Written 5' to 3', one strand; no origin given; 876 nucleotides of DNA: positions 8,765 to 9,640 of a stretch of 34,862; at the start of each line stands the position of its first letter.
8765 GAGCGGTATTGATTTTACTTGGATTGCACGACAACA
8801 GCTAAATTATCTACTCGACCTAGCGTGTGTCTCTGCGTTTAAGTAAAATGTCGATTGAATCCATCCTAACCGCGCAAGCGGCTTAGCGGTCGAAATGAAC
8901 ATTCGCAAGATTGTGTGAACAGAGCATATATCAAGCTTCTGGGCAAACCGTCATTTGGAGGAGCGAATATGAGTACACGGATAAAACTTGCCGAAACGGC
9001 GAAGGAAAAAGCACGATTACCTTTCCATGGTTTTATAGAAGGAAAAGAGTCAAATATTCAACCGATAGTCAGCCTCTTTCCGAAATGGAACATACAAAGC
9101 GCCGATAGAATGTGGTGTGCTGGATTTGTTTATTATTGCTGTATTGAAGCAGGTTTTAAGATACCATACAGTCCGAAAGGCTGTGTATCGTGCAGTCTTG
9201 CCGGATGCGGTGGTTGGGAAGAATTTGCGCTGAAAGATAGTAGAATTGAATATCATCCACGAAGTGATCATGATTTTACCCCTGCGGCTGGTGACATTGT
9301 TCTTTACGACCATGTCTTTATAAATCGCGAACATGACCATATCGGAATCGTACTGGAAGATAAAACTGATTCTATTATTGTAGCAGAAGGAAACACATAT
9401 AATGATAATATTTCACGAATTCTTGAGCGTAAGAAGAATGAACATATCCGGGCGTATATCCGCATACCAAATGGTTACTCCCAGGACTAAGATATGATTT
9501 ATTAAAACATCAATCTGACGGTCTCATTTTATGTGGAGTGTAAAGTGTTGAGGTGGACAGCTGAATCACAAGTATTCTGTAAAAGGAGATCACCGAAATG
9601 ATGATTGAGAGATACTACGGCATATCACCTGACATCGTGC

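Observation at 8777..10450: AT-rich two-gene islet between rlmD and the 3' end of tmRNA, with no integrase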

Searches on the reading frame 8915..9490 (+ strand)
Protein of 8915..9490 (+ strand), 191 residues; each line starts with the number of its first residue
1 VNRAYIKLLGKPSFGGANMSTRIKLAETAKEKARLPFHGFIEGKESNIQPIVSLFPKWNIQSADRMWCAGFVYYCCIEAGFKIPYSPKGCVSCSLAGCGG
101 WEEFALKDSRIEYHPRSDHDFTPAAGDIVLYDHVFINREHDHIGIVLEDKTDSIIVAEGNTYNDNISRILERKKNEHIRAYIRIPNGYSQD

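Call 5: search_protein_families(library=pfam, proteins=[window:8915-9490:+], max_evalue=1)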
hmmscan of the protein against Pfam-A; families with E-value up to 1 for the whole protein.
window:8915-9490:+ (191 aa): 2 families
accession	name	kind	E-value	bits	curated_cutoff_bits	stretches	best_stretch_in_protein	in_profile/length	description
PF05257.22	CHAP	-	5.3e-07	30.5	26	1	66-160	7-81/81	CHAP domain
PF00877.26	NLPC_P60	-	0.0067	16.8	23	1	61-150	9-75/105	NlpC/P60 family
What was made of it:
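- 8969..9490 (+): ORF A: a 173-aa stand-alone, signal-peptide-less CHAP (NlpC/P60-type Cys-His) enzyme. Pfam CHAP 30.5 bits, above the cut-off of 26 (call 5).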

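Call 10: search_protein_families(library=phrogs, proteins=[window:8969-9490:+], max_evalue=1)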
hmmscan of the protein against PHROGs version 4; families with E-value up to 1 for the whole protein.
window:8969-9490:+ (173 aa): 7 families
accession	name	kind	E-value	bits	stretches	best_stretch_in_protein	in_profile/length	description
phrog_21357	-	lysis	7.3e-09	36.4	1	45-147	38-132/225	endolysin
phrog_9589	-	lysis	0.00013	23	1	38-147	40-129/281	endolysin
phrog_635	-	lysis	0.0023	17.9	1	101-167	72-142/463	endolysin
phrog_329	-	tail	0.0031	16.7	1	40-166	552-656/949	minor tail protein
phrog_7887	-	lysis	0.041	14.5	1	101-159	70-127/238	endolysin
phrog_14030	-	unknown function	0.093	13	1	45-116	95-165/273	-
phrog_1259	-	tail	0.093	11.3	1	32-156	1011-1122/1179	baseplate hub subunit and tail lysozyme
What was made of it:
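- The CHAP ORF gives weak PHROG endolysin hits (phrog_21357, 7e-9; call 10).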

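Call 11: search_protein_families(library=ncbifam, proteins=[window:8969-9490:+], max_evalue=1)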
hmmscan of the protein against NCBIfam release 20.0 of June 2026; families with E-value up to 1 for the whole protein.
window:8969-9490:+ (173 aa): 1 family
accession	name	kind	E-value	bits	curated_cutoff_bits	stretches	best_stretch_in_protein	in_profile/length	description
TIGR02594.1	TIGR02594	subfamily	4.7e-05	23.7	70.55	1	30-163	21-130/132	TIGR02594 family protein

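Call 12: search_protein_families(library=padloc, proteins=[window:8969-9490:+], max_evalue=1)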
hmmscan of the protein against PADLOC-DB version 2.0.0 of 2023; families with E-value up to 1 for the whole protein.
window:8969-9490:+ (173 aa): 0 families
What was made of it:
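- Tried and rejected: PADLOC gave nothing credible (call 12).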

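Call 21: find_homologous_proteins(query=window:8969-9490:+, max_evalue=0.001)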
Query window:8969-9490:+ (173 aa): 410 proteins with E <= 0.001 among 420 candidates; the best 120 are listed.
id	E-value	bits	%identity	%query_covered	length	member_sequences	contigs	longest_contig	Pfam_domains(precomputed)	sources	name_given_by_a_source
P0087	4.3e-117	406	100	100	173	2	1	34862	PF05257.23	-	-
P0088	9.6e-96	336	81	99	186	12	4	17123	PF05257.23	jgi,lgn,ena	-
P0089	8.5e-87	307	76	98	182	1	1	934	PF05257.23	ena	-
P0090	1.1e-86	307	74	99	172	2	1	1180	PF05257.23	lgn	-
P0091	1.5e-86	306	74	99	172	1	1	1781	PF05257.23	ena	-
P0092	2.1e-86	306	74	99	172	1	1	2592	PF05257.23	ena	-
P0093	7.8e-85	301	75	98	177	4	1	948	PF05257.23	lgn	-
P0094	1.4e-84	300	73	99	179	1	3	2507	PF05257.23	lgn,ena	-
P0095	1.2e-83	297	70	99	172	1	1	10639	PF05257.23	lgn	-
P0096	2.4e-83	296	71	98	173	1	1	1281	PF05257.23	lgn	-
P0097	4.0e-83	295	71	98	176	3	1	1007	PF05257.23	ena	-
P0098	4.6e-83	295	72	98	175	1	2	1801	PF05257.23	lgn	-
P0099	6.3e-83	295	74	99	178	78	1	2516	PF05257.23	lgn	-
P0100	9.0e-83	294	73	99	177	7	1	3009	PF05257.23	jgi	-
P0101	1.0e-82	294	73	99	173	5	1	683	PF05257.23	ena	-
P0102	1.3e-82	294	74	98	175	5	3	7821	PF05257.23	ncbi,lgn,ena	-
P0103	1.5e-82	293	73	99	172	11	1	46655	PF05257.23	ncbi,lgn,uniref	ncbi:CHAP domain-containing protein [Anaerocolumna jejuensis]|uniref:CHAP domain-containing protein 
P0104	1.9e-82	293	72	98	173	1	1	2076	PF05257.23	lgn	-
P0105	2.2e-82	293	70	98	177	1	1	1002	PF05257.23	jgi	jgi:hypothetical protein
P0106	2.4e-82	293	71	98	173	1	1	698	PF05257.23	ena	-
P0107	2.9e-82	292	71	98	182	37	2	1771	PF05257.23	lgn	-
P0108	4.1e-82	292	71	98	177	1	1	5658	PF05257.23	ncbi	-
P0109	4.7e-82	292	71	98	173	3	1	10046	PF05257.23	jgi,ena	-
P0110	5.1e-82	292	71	99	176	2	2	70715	PF05257.23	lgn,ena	-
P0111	6.6e-82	291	70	98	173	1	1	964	PF05257.23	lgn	-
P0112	9.1e-82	291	70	98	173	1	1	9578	PF05257.23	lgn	-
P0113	1.1e-81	291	69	98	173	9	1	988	PF05257.23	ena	-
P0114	1.5e-81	290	71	99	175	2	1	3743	PF05257.23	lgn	-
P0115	1.6e-81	290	74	99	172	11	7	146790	PF05257.23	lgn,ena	-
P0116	1.8e-81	290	69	98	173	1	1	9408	PF05257.23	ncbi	-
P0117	3.4e-81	289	73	99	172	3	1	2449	PF05257.23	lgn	-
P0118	3.4e-81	289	70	99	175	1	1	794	PF05257.23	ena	-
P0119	4.4e-81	289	71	99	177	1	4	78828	PF05257.23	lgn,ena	-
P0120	6.8e-81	288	69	98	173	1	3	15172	PF05257.23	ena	-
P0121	6.9e-81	288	69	98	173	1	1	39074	PF05257.23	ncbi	-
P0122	7.9e-81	288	71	99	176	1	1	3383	PF05257.23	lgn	-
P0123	8.9e-81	288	70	98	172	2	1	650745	PF05257.23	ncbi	-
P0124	9.7e-81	288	70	99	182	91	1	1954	PF05257.23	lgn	-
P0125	1.2e-80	287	71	99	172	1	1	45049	PF05257.23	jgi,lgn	jgi:hypothetical protein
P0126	1.7e-80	287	72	98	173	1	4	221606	PF05257.23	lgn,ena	-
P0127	1.8e-80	287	68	98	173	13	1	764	PF05257.23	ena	-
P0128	2.0e-80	287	71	97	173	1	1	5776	PF05257.23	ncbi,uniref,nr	ncbi:CHAP domain-containing protein [Anaerosporobacter sp.]|uniref:CHAP domain-containing protein n=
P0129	5.1e-80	285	69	98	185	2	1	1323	PF05257.23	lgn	-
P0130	5.5e-80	285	68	98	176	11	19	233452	PF05257.23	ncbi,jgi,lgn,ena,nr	ncbi:MAG: CHAP domain-containing protein [Lachnospiraceae bacterium]|nr:CHAP domain-containing prote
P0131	9.2e-80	284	70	98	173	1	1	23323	PF05257.23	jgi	jgi:hypothetical protein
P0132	2.2e-79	283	69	98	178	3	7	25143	PF05257.23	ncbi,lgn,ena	-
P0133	2.6e-79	283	73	98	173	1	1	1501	PF05257.23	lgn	-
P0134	3.3e-79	283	70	99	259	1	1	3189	PF05257.23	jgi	jgi:SAM-dependent methyltransferase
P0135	4.8e-79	282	67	98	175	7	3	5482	PF05257.23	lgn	-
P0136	6.1e-79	282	72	98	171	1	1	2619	PF05257.23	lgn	-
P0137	6.7e-79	282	71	98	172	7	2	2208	PF05257.23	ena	-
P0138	9.5e-79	281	67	98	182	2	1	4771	PF05257.23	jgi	jgi:hypothetical protein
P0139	1.0e-78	281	70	98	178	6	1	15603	PF05257.23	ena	-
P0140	1.1e-78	281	67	98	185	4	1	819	PF05257.23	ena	-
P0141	1.3e-78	281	68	99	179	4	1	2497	PF05257.23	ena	-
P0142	4.5e-78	279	70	99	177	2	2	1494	PF05257.23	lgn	-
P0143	5.5e-78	279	68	98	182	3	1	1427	PF05257.23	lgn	-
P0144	5.7e-78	278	70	99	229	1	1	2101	PF05257.23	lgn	-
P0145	6.2e-78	278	69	98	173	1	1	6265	PF05257.23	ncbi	-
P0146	6.5e-78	278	69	98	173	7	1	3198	PF05257.23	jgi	jgi:hypothetical protein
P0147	8.6e-78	278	69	98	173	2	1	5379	PF05257.23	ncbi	-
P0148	9.9e-78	278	66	98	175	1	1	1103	PF05257.23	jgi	-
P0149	1.4e-77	277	69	100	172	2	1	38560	PF05257.23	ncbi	-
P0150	1.6e-77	277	68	98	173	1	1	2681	PF05257.23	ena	-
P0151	4.4e-77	276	66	98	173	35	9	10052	PF05257.23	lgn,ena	-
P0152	5.7e-77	275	68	98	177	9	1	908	PF05257.23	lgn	-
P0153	6.1e-77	275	67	98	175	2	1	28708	PF05257.23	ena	-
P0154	7.9e-77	275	69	98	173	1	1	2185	PF05257.23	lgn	-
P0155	8.4e-77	275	71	99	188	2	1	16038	PF05257.23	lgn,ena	-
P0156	1.1e-76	274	69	98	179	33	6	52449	PF05257.23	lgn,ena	-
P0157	1.4e-76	274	68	99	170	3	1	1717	PF05257.23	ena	-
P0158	1.5e-76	274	67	99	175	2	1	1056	PF05257.23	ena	-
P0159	6.2e-76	272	67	98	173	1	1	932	PF05257.23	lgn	-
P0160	7.9e-76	272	67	98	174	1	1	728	PF05257.23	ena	-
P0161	8.3e-76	271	66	98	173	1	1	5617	PF05257.23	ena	-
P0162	1.1e-75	271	67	98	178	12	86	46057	PF05257.23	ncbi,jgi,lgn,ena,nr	ncbi:MAG: CHAP domain-containing protein [Lachnospiraceae bacterium]|jgi:hypothetical protein|nr:CHA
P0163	1.4e-75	271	67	99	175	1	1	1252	PF05257.23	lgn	-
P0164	1.6e-75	271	67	98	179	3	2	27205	PF05257.23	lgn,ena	-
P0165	2.8e-75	270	69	98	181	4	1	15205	PF05257.23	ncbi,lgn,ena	-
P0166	3.3e-75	269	66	98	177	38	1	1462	PF05257.23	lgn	-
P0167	3.7e-75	269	67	98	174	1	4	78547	PF05257.23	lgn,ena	-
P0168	5.0e-75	269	69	98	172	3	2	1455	PF05257.23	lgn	-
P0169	5.8e-75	269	66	98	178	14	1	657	PF05257.23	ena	-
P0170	8.6e-75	268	67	99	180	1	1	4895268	PF05257.23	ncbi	-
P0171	9.0e-75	268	66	98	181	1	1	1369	PF05257.23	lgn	-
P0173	1.4e-74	268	66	98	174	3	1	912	PF05257.23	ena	-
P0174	1.4e-74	267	65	98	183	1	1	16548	PF05257.23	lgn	-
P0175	1.6e-74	267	70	99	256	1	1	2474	PF05257.23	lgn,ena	-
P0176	2.5e-74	267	68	98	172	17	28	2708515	PF05257.23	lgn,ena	-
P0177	5.5e-74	266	73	90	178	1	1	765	PF05257.23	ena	-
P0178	1.2e-73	264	69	98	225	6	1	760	PF05257.23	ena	-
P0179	1.5e-73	264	65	98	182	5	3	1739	PF05257.23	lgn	-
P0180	2.5e-73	263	65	98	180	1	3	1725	PF05257.23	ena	-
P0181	3.0e-73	263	65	98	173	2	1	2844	PF05257.23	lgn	-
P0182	3.1e-73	263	64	98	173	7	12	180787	PF05257.23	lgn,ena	-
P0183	4.3e-73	263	65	98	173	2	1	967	PF05257.23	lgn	-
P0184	8.2e-73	262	65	99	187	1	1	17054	PF05257.23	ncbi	-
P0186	9.9e-73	261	65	98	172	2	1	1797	PF05257.23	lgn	-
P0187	1.7e-72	261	64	98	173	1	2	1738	PF05257.23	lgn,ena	-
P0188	2.3e-72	260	66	98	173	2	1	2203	PF05257.23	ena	-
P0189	3.7e-72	260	65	98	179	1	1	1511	PF05257.23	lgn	-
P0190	6.3e-72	259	64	98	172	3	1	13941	PF05257.23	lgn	-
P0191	7.3e-72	259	66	98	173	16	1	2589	PF05257.23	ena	-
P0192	1.3e-71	258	66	98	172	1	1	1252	PF05257.23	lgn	-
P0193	1.5e-71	258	64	98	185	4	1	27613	PF05257.23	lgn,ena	-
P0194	1.1e-70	255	65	98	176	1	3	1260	PF05257.23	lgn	-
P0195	1.3e-70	255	66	98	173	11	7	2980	PF05257.23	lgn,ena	-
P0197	2.5e-70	254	64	98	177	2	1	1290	PF05257.23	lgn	-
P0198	3.1e-70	253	63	98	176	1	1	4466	PF05257.23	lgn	-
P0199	3.3e-70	253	63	98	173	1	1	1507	PF05257.23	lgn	-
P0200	3.5e-70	253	62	98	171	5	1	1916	PF05257.23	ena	-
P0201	4.6e-70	253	64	98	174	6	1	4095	PF05257.23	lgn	-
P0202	5.1e-70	253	66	98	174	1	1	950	PF05257.23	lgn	-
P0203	5.5e-70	252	63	98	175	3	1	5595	PF05257.23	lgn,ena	-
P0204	5.6e-70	252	63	98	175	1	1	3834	PF05257.23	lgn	-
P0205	6.3e-70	252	61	99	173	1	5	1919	PF05257.23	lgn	-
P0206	7.6e-70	252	66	98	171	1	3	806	PF05257.23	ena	-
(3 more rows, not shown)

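Call 39: find_encoding_contigs(protein=P0088, flank=5000, max_places=4)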
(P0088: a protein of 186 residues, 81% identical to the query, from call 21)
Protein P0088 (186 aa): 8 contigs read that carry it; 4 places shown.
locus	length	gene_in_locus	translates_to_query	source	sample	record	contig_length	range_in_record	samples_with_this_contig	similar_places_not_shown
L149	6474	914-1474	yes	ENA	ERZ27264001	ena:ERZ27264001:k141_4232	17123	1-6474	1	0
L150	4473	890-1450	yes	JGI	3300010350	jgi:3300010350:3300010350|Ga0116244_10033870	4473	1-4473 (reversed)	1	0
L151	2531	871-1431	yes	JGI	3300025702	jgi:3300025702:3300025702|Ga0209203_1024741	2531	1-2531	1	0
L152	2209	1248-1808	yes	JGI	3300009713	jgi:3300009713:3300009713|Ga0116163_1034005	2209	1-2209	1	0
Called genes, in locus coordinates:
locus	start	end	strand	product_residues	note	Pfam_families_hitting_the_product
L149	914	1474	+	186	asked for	PF05257:CHAP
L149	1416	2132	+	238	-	-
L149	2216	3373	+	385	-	-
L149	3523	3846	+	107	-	PF00583:Acetyltransf_1 (weak), PF14542:Acetyltransf_CG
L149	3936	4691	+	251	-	PF01048:PNP_UDP_1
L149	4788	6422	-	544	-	PF00128:Alpha-amylase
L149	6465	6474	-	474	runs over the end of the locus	PF13347:MFS_2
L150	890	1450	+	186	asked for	PF05257:CHAP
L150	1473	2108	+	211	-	-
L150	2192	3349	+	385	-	-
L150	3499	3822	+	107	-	PF00583:Acetyltransf_1 (weak), PF14542:Acetyltransf_CG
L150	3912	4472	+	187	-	?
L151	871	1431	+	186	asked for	PF05257:CHAP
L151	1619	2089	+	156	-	-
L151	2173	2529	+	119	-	?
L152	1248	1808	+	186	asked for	PF05257:CHAP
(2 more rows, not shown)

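Call 40: find_encoding_contigs(protein=P0115, flank=5000, max_places=3)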
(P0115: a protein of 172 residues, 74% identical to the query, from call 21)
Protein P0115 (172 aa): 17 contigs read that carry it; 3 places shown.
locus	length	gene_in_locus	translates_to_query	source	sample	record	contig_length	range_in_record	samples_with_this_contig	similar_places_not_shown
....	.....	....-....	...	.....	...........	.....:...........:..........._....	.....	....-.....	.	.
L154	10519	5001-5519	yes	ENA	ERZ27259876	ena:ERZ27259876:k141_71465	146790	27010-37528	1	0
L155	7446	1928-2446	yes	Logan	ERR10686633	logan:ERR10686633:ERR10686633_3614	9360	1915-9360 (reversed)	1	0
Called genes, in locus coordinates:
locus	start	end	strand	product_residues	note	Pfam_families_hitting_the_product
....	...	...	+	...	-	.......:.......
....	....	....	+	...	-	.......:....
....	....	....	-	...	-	-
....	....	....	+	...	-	-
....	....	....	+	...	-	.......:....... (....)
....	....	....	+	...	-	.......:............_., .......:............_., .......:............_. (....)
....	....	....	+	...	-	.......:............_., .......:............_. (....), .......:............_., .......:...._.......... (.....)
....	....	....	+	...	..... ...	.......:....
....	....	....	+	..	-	-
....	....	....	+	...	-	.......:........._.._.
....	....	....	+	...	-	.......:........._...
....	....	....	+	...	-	-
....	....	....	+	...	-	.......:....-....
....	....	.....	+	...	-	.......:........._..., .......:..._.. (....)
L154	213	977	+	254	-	PF12650:DUF3784, PF10882:bPH_5 (weak)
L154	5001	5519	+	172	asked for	PF05257:CHAP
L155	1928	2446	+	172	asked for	PF05257:CHAP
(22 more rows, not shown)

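Call 41: find_encoding_contigs(protein=P0176, flank=5000, max_places=3)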
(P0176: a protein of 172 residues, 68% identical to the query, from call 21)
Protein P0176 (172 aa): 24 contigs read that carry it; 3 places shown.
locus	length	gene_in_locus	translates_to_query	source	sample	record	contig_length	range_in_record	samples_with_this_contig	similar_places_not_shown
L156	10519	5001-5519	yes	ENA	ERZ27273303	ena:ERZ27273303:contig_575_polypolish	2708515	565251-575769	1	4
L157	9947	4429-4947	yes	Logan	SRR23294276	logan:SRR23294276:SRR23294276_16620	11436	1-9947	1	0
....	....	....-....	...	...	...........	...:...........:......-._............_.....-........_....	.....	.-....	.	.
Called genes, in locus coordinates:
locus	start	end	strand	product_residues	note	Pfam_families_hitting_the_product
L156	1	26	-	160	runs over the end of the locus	-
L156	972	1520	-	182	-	-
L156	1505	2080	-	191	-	-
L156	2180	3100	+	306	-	PF04233:Phage_Mu_F (weak)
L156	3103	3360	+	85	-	-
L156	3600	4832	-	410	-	PF05977:MFS_3, PF12832:MFS_1_like, PF07690:MFS_1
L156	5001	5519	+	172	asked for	PF05257:CHAP (weak)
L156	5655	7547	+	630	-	PF00144:Beta-lactamase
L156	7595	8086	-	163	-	PF00583:Acetyltransf_1, PF13673:Acetyltransf_10, PF13508:Acetyltransf_7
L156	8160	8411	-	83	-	PF01084:Ribosomal_S18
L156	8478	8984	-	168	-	PF00436:SSB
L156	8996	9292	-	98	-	PF01250:Ribosomal_S6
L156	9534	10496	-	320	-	PF14446:Prok-RING_1, PF10947:DUF2628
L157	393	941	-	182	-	-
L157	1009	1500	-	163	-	-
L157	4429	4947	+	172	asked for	PF05257:CHAP (weak)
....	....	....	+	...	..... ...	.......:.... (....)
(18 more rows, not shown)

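Call 43: search_dna_similar(query=window:8969-9487:+, collection=phages, mode=protein, max_rows=12)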
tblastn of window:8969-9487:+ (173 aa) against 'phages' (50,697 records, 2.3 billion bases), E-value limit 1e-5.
No match.
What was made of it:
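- On Phage lysis module / endolysin: There is no tblastn hit in the 50,697 phage records (call 43).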

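Call 55: predict_structure(alignment_id=A2)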
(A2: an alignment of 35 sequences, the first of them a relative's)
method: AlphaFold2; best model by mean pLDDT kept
length: 173 residues; sequences in the alignment: 35
mean_pLDDT: 89.8   pTM: 0.88
mean pLDDT of the five models: 89.8, 89.4, 87.2, 87.1, 84.8
residues with pLDDT >= 90: 122; 70-90: 33; 50-70: 17; < 50: 1
segments of 3 or more residues with pLDDT < 50: none
pLDDT, mean of each block of 10 residues (from residue 1): 93 95 95 91 90 96 80 67 90 95 97 75 89 97 91 93 96 79
secondary structure, 60 per line:
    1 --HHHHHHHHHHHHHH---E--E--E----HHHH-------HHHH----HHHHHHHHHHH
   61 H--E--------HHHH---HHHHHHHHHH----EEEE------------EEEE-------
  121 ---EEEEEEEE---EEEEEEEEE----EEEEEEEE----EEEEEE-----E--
elements in order: H3-16 H31-34 H42-45 H50-61 H73-76 H80-89 E94-97 E110-113 E124-131 E135-143 E148-155 E160-165

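Call 58: fold_search(model_id=the predicted structure, library=pdb)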
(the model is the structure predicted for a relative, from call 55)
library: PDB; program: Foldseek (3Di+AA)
matches with E <= 10: 599; with E <= 0.001: 1
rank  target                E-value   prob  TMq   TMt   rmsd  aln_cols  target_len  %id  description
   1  4csh_A                8.3e-04  1.00  0.38  0.39   3.7        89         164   19  Native structure of the lytic CHAPK domain of the endolysin LysK from Staphylococcus aureus bacteriophage K (released 2014-08-06)
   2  8xyf_A                1.7e-03  1.00  0.36  0.26   3.9        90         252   19  Crystal structure of Holo-PlyGRCS, a bacteriophage Endolysin in complex with Cold shock protein C (released 2025-01-01)
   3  9a4p_A                1.9e-03  1.00  0.55  0.26   5.6       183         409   15  Integrative model of YJCM-YJCN by crosslinking MS and deep learning (released 2024-09-18)
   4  5d74_B                2.3e-03  1.00  0.54  0.41   5.2       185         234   11  The crystal structure of Ly7917 (released 2016-08-17)
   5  3a2z                  3.1e-03  0.98  0.41  0.38  12.4       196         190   11  E. coli Gsp amidase Cys59 sulfenic acid (released 2010-05-19)
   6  5d74_A                4.5e-03  0.99  0.47  0.37   7.9       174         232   13  The crystal structure of Ly7917 (released 2016-08-17)
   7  5d76_B                6.9e-03  1.00  0.51  0.40   7.3       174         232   13  The crystal structure of Ly7917 with the hydrolyzing product of MDP (released 2016-08-17)
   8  3a2y                  7.7e-03  0.96  0.41  0.39  12.2       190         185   12  E. coli Gsp amidase C59A complexed with Gsp (released 2010-05-19)
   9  7n87_MODEL_1_A        8.2e-03  0.94  0.37  0.41   8.8       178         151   11  Solution NMR structure of peptidase domain from Clostridium thermocellum PCAT1 (released 2021-12-29)
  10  3a30                  9.8e-03  0.99  0.41  0.40   9.0       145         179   11  E. coli Gsp amidase C59 acetate modification (released 2010-05-19)
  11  2iob_B                1.0e-02  0.95  0.42  0.15  10.8       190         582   12  E. coli Bifunctional glutathionylspermidine synthetase/amidase Apo protein (released 2006-12-12)
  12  5d76_A                1.2e-02  0.99  0.51  0.40   6.2       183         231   12  The crystal structure of Ly7917 with the hydrolyzing product of MDP (released 2016-08-17)
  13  2ioa_B                1.4e-02  0.89  0.40  0.14  11.1       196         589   13  E. coli Bifunctional glutathionylspermidine synthetase/amidase Incomplex with Mg2+ and ADP and phosphinate inhibitor (released 2006-12-12)
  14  2io9_B                1.6e-02  0.93  0.43  0.15  10.4       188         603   12  E. coli Bifunctional glutathionylspermidine synthetase/amidase Incomplex with Mg2+ ,GSH and ADP (released 2006-12-12)
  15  2iob_A                1.9e-02  0.90  0.42  0.15  10.7       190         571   12  E. coli Bifunctional glutathionylspermidine synthetase/amidase Apo protein (released 2006-12-12)
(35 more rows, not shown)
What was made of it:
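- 8969..9490 (+): AF2 model pLDDT 90; Foldseek hits are CHAP domains and the E. coli Gsp amidase (calls 55, 58).
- On CHAP domain (PF05257, NlpC/P60 superfamily): Foldseek hits to 4csh, 8xyf and 5d74 (probability 1.0) and to Gsp amidase 3a2z (probability 0.98) (calls 55, 58).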
